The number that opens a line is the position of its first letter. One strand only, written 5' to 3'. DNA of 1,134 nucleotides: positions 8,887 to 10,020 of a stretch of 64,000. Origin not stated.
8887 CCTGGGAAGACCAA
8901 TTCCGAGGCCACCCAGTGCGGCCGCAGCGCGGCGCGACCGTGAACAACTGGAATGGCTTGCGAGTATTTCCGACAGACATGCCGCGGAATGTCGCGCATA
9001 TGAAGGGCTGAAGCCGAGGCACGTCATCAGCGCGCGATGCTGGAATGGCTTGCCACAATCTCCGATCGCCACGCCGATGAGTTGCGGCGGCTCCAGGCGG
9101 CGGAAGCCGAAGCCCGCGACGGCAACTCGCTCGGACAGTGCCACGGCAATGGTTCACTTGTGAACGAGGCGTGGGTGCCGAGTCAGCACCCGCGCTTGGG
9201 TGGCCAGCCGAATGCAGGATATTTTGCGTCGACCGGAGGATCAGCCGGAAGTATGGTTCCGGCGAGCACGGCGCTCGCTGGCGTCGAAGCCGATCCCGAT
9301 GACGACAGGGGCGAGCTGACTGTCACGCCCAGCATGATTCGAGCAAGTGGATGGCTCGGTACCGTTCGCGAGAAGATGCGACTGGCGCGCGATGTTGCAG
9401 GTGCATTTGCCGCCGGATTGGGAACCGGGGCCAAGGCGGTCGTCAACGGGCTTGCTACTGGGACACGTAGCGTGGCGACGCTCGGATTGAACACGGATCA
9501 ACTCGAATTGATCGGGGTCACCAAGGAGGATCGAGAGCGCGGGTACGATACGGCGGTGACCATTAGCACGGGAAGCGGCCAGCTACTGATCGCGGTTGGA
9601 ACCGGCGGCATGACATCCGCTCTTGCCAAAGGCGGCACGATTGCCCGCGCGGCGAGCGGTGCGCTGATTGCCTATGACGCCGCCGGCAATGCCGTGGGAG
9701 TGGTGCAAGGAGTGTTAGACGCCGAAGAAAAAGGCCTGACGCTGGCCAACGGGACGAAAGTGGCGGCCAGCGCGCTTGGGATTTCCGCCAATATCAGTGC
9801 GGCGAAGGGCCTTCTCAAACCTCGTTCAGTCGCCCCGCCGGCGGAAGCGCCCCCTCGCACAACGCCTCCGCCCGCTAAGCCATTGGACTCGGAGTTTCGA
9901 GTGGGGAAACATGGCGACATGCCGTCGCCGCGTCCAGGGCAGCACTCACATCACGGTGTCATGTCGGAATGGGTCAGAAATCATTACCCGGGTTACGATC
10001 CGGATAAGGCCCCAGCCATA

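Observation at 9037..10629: Polymorphic-toxin-like protein with no recognisable trafficking domain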

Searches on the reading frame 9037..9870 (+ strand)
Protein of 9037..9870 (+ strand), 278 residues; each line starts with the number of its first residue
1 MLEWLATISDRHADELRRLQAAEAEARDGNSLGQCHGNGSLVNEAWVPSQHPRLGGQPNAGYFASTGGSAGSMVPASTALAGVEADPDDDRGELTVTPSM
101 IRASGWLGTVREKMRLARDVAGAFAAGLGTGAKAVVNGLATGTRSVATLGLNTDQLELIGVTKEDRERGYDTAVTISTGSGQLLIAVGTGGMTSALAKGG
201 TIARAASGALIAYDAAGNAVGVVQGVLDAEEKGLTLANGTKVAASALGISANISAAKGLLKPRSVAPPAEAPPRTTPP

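Call 46: find_related_loci(query=A5, collection=genome_contigs, flank=6000)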
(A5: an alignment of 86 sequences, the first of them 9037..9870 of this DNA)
Query A5 (278 aa) in genome_contigs; peptide patterns used: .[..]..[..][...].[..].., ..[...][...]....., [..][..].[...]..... (x = any residue, [..] = any of these).
526 stretches matched a pattern; 24 encode a relative of the query (tblastn E <= 1e-3); 24 distinct loci.
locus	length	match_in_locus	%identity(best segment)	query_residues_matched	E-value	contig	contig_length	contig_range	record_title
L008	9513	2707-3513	53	1-265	1e-66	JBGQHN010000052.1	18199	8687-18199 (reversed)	MAG: Planctomycetia bacterium isolate OBJ2_061818_070_71 k141_911232_length_18199_cov_10.1830, whole genome shotgun sequ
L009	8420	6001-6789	55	1-259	6e-67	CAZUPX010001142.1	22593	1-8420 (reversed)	MAG TPA_asm: uncultured Planctomycetaceae bacterium isolate binchicken_co165_115 genome assembly, contig: k141_1086882,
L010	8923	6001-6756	52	2-252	4e-65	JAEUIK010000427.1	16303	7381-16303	MAG: Planctomycetaceae bacterium isolate new MAG-41 k141_2225641, whole genome shotgun sequence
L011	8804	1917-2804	48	2-262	1e-64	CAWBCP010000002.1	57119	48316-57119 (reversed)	MAG: uncultured Planctomycetaceae bacterium isolate MFD02416.bin.2.228 genome assembly, contig: contig_109483, whole gen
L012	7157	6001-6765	55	1-251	7e-65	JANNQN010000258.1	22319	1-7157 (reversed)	MAG: Planctomycetia bacterium isolate SOY_31_metabat_442_sub SOY_31_k141_2928707, whole genome shotgun sequence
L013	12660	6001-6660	55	46-265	4e-64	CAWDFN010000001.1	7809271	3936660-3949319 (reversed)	MAG: uncultured Planctomycetia bacterium isolate MFD06085.bin.3.380 genome assembly, contig: contig_207, whole genome sh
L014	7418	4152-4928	50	2-266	4e-63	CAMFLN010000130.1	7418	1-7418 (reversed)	MAG: uncultured Planctomycetaceae bacterium isolate SRR12456171_bin.23_metaWRAP_v1.3_MAG genome assembly, contig: ERZ122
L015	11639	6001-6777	54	1-255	2e-60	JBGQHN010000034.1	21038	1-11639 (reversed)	MAG: Planctomycetia bacterium isolate OBJ2_061818_070_71 k141_2027779_length_21038_cov_11.0000, whole genome shotgun seq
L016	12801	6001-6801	45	4-261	3e-59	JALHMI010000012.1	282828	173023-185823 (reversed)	MAG: Pirellulales bacterium isolate Bin_30_5 c_000000000228, whole genome shotgun sequence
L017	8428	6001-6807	47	2-261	9e-59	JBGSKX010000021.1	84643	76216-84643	MAG: Pirellulales bacterium isolate JTS-AC191 k141_987117, whole genome shotgun sequence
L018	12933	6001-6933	41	2-277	2e-58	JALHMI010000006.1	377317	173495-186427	MAG: Pirellulales bacterium isolate Bin_30_5 c_000000000122, whole genome shotgun sequence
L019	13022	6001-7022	54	1-273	8e-58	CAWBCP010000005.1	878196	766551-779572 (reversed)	MAG: uncultured Planctomycetaceae bacterium isolate MFD02416.bin.2.228 genome assembly, contig: contig_18107, whole geno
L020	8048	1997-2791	49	16-277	1e-57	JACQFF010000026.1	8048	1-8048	MAG: Planctomycetia bacterium isolate NC_groundwater_1040_Pr1_S-0.65um_60_11 Montesol18_Sp65_coassembly_scaffold_153585,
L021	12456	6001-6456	68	127-278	1e-57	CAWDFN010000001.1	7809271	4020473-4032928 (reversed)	MAG: uncultured Planctomycetia bacterium isolate MFD06085.bin.3.380 genome assembly, contig: contig_207, whole genome sh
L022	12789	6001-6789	49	1-259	3e-58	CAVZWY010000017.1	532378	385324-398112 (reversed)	MAG: uncultured Planctomycetaceae bacterium isolate MFD02416.bin.2.64 genome assembly, contig: contig_21382, whole genom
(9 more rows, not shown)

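Call 47: predict_structure(alignment_id=A5)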
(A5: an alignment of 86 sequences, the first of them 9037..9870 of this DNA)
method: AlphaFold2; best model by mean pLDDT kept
length: 278 residues; sequences in the alignment: 86
mean_pLDDT: 62.8   pTM: 0.36
mean pLDDT of the five models: 62.8, 58.6, 58.0, 57.9, 56.3
residues with pLDDT >= 90: 32; 70-90: 91; 50-70: 51; < 50: 104
segments of 3 or more residues with pLDDT < 50: 67-71, 75-139, 233-265
pLDDT, mean of each block of 10 residues (from residue 1): 95 97 93 70 64 65 55 46 36 34 37 41 35 37 69 81 83 79 79 87 85 89 67 42 36 37 53 68
secondary structure, 60 per line:
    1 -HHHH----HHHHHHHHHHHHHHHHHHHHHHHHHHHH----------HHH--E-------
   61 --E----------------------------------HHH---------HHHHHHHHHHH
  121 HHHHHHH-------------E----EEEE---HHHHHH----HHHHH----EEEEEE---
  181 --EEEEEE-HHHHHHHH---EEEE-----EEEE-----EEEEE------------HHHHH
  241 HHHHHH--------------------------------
elements in order: H2-5 H10-37 H110-127 E146-149 H153-158 H163-167 E172-177 E183-188 H190-197 E201-204 E210-213 E219-223 H236-246

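Call 52: fold_search(model_id=the predicted structure, library=pdb)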
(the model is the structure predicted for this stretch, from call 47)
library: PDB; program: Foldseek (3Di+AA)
matches with E <= 10: 397; with E <= 0.001: 0
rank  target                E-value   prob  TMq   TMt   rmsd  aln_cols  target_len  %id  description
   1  1bwu_P                4.0e-01  0.28  0.12  0.27   7.4        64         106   20  MANNOSE-SPECIFIC AGGLUTININ (LECTIN) FROM GARLIC (ALLIUM SATIVUM) BULBS COMPLEXED WITH ALPHA-D-MANNOSE (released 1999-01-20)
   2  1kj1_A                4.0e-01  0.28  0.12  0.26   7.4        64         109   19  MANNOSE-SPECIFIC AGGLUTININ (LECTIN) FROM GARLIC (ALLIUM SATIVUM) BULBS COMPLEXED WITH ALPHA-D-MANNOSE (released 2002-02-22)
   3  1xd6                  4.0e-01  0.18  0.11  0.24   8.7        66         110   11  Crystal structures of novel monomeric monocot mannose-binding lectins from Gastrodia elata (released 2005-01-11)
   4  1npl_A                4.6e-01  0.15  0.12  0.27   9.7        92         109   11  MANNOSE-SPECIFIC AGGLUTININ (LECTIN) FROM DAFFODIL (NARCISSUS PSEUDONARCISSUS) BULBS IN COMPLEX WITH MANNOSE-ALPHA1,3- (released 1998-12-23)
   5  3elx                  5.2e-01  0.05  0.09  0.15  13.4       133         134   14  Crystal structure of apo Zebrafish Ileal Bile Acid-Binding Protein (released 2009-01-13)
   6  6r5y_D                5.5e-01  0.15  0.09  0.15  10.4        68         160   13  8-bladed beta-propeller formed by two 4-bladed fragments (released 2019-11-13)
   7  1b2p_A                5.8e-01  0.18  0.13  0.27   9.8        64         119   14  NATIVE MANNOSE-SPECIFIC BULB LECTIN FROM SCILLA CAMPANULATA (BLUEBELL) AT 1.7 ANGSTROMS RESOLUTION (released 1999-07-22)
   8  7big_A                5.8e-01  0.14  0.10  0.09  11.5        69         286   13  Crystal structure of v13WRAP-T, a 7-bladed designer protein (released 2021-09-22)
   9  2l8o_MODEL_1_A        5.8e-01  0.04  0.11  0.17  12.9       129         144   12  Solution structure of Chr148 from Cytophaga hutchinsonii, Northeast Structural Genomics Consortium Target Chr1 (released 2011-03-02)
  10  3mez_B                6.2e-01  0.16  0.13  0.28   8.8        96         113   14  X-ray structural analysis of a mannose specific lectin from dutch crocus (crocus vernus) (released 2011-06-22)
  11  5t1x_D                6.2e-01  0.15  0.13  0.29   9.5        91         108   10  Crystal Structure of Native Tarin Lectin (released 2016-09-14)
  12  5t1x_B                6.6e-01  0.15  0.13  0.29   9.5        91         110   10  Crystal Structure of Native Tarin Lectin (released 2016-09-14)
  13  6r5y_A                6.6e-01  0.14  0.09  0.15  10.7        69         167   14  8-bladed beta-propeller formed by two 4-bladed fragments (released 2019-11-13)
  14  7bid                  6.6e-01  0.13  0.10  0.09  11.5        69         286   13  Crystal structure of v31WRAP-T, a 7-bladed designer protein (released 2021-09-22)
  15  5dil_B                6.6e-01  0.02  0.09  0.13  12.8       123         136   15  Crystal structure of the effector domain of the NS1 protein from influenza virus B (released 2016-08-10)
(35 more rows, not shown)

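Call 56: search_protein_representatives(protein=window:9037-9870:+)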
Query: 278 residues. Proteins with E-value up to 0.001 (for the whole library): 242; up to 1e-10: 97; up to 1e-30: 39. The best 150 are listed.
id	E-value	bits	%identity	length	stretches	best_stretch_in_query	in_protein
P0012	8.4e-125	431.9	93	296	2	1-224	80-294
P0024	2.4e-96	338.6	68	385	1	1-265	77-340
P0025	4.7e-92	324.5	64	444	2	2-263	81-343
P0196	2.9e-73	263.0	75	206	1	100-278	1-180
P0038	5.0e-69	249.1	55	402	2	1-272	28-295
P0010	2.9e-68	246.6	59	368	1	45-277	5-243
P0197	2.6e-67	243.5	79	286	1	100-262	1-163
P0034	1.4e-60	221.4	55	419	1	2-263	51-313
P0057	5.4e-60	219.5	49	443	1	2-277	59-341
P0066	1.9e-58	214.4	56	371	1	44-260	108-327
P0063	2.4e-58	214.1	55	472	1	45-273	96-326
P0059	4.9e-58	213.1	57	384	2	92-261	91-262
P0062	2.4e-56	207.5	55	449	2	1-260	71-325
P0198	2.6e-54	200.8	51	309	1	2-266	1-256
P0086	4.1e-54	200.2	50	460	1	28-273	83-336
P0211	7.8e-34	133.7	52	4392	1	110-266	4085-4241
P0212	1.9e-32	129.2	49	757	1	118-268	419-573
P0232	1.6e-18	83.5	36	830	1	105-261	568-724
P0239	7.5e-16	74.8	45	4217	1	123-258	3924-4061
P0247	3.0e-13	66.3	45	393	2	1-106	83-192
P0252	1.4e-12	64.1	40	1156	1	118-254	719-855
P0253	1.5e-12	64.0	43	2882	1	125-251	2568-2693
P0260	6.4e-12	61.9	37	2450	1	102-255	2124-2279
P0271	7.3e-11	58.4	39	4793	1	119-259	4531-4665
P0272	7.3e-11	58.4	47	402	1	1-83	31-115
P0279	6.0e-10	55.5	42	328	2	1-103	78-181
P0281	1.1e-09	54.5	47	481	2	1-106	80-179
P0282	1.1e-09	54.5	36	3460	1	123-276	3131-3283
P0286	2.5e-09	53.4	49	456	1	2-77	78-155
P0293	3.4e-09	53.0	53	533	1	2-81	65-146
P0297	4.1e-09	52.7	33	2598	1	91-255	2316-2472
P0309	2.0e-08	50.5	51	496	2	2-77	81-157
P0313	3.2e-08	49.8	48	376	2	3-79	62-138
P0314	3.2e-08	49.8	39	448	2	1-120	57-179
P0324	5.9e-08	48.9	44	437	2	2-81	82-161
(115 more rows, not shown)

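Call 57: search_protein_families(library=pfam, proteins=[P0253, P0260, P0297, P0252, P0232], max_evalue=0.001)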
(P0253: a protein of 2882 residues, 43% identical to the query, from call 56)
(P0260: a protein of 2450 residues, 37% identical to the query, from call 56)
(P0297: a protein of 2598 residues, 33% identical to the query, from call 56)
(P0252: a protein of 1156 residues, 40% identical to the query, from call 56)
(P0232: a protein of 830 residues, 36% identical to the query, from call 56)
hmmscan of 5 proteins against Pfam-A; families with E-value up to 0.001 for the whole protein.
P0253 (2882 aa): 2 families
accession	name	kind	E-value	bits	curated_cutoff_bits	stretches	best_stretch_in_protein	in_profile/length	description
PF05593.20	RHS_repeat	-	1.4e-127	414.6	22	10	370-404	1-35/38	RHS Repeat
PF13385.13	Laminin_G_3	-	5.2e-32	111.5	27.6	2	669-827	2-150/151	Concanavalin A-like lectin/glucanases superfamily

P0260 (2450 aa): 1 family
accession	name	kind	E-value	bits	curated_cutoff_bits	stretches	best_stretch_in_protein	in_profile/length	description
PF13620.12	CarboxypepD_reg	-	6.5e-06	26.8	32.3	1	295-362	1-65/82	Carboxypeptidase regulatory-like domain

P0297 (2598 aa): 3 families
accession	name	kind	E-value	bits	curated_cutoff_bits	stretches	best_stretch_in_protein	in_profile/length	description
PF05593.20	RHS_repeat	-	3.3e-29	101.1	22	2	1208-1239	1-32/38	RHS Repeat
PF20148.4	DUF6531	-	5.7e-06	27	24.1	1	289-360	2-64/74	Domain of unknown function (DUF6531)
PF13499.12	EF-hand_7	-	0.00048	20.9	30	0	2172-2213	10-49/67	EF-hand domain pair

P0252 (1156 aa): 2 families
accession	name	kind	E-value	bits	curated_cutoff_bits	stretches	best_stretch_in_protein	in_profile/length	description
PF07591.16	PT-HINT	-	9.8e-19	68.4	27.7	2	884-945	10-71/137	Pretoxin HINT domain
PF00545.25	Ribonuclease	-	1.9e-05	25.5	24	1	1054-1116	22-79/98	ribonuclease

P0232 (830 aa): 0 families

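Call 58: search_protein_families(library=pfam, proteins=[P0281, P0293, P0309, P0286, P0324, P0247, P0272, P0313, P0314, P0279], max_evalue=0.01)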
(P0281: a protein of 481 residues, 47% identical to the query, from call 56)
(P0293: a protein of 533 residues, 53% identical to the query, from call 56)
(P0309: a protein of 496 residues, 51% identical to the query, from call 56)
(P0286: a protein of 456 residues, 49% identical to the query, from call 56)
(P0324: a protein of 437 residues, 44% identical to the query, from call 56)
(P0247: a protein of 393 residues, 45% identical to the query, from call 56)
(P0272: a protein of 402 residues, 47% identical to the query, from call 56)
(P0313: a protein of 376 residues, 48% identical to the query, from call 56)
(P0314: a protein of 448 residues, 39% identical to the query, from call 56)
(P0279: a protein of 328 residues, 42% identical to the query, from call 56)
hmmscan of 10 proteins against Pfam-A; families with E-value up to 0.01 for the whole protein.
P0281 (481 aa): 0 families

P0293 (533 aa): 3 families
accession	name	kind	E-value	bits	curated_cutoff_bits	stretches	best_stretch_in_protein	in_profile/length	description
PF07591.16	PT-HINT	-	1.8e-12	48.1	27.7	1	190-311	2-124/137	Pretoxin HINT domain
PF14890.11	Intein_splicing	-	4.8e-07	30.2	35.8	0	198-275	11-93/155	Intein splicing domain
PF13403.11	Hint_2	-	2.8e-06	28.2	28.4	1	182-212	1-31/147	Hint domain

P0309 (496 aa): 1 family
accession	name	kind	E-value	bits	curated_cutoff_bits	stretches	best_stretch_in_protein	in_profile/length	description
PF14428.12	DddA-like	-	1.8e-16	60.7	25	1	406-491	38-130/137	Double-stranded DNA deaminase toxin A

P0286 (456 aa): 0 families

P0324 (437 aa): 2 families
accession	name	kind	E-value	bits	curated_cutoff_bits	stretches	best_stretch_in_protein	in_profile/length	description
PF16309.10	DUF4951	-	2.2e-08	34.5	27.3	1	362-433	23-98/99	Domain of unknown function (DUF4951)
PF03961.19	FapA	-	0.0036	17.4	31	1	188-273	142-229/272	Flagellar Assembly Protein A beta solenoid domain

P0247 (393 aa): 0 families

P0272 (402 aa): 0 families

P0313 (376 aa): 0 families

P0314 (448 aa): 0 families

P0279 (328 aa): 1 family
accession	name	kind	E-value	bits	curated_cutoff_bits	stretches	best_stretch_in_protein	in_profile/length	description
PF14414.12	WHH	-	8.1e-05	22.7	25.1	1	270-306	3-37/43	A nuclease of the HNH/ENDO VII superfamily with conserved WHH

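Call 75: list_cluster_members(proteins=[P0211, P0239, P0253, P0260, P0271, P0282, P0297, P0252, P0232, P0212])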
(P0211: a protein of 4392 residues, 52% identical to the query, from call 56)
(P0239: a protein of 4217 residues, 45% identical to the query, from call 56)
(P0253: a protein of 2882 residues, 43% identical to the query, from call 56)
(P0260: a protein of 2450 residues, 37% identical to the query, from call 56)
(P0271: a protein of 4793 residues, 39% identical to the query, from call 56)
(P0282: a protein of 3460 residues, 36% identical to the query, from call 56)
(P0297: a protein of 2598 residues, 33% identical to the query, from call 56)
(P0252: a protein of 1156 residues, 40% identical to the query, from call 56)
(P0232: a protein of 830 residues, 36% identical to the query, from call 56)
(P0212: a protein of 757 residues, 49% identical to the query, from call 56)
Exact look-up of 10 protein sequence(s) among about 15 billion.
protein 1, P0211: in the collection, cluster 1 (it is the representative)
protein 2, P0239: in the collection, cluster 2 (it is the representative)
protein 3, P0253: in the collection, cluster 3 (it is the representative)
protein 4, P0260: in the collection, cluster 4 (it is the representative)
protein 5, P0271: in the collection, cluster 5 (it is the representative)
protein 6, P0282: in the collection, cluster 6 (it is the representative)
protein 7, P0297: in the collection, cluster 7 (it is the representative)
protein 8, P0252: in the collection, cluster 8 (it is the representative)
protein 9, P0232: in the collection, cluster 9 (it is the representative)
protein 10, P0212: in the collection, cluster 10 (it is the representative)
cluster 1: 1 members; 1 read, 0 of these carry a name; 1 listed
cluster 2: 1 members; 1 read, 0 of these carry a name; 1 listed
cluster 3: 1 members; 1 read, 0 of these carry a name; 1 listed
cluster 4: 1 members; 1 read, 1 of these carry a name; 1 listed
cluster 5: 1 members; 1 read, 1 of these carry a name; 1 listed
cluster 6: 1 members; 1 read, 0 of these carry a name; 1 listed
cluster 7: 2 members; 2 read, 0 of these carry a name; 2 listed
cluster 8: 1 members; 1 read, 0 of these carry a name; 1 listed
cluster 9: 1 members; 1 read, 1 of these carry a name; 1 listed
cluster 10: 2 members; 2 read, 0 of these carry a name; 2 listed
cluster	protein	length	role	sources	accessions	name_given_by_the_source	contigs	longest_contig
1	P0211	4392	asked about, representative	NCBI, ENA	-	-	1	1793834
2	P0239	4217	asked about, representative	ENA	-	-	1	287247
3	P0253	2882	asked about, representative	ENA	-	-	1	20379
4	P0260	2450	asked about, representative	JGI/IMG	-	hypothetical protein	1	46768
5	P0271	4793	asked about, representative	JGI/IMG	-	RHS repeat-associated protein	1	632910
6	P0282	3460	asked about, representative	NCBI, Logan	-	-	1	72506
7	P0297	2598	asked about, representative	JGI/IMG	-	-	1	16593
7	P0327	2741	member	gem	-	-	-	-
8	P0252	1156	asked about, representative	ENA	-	-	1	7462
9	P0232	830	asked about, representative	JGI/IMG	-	hypothetical protein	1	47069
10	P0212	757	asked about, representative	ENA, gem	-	-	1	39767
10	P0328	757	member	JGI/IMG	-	-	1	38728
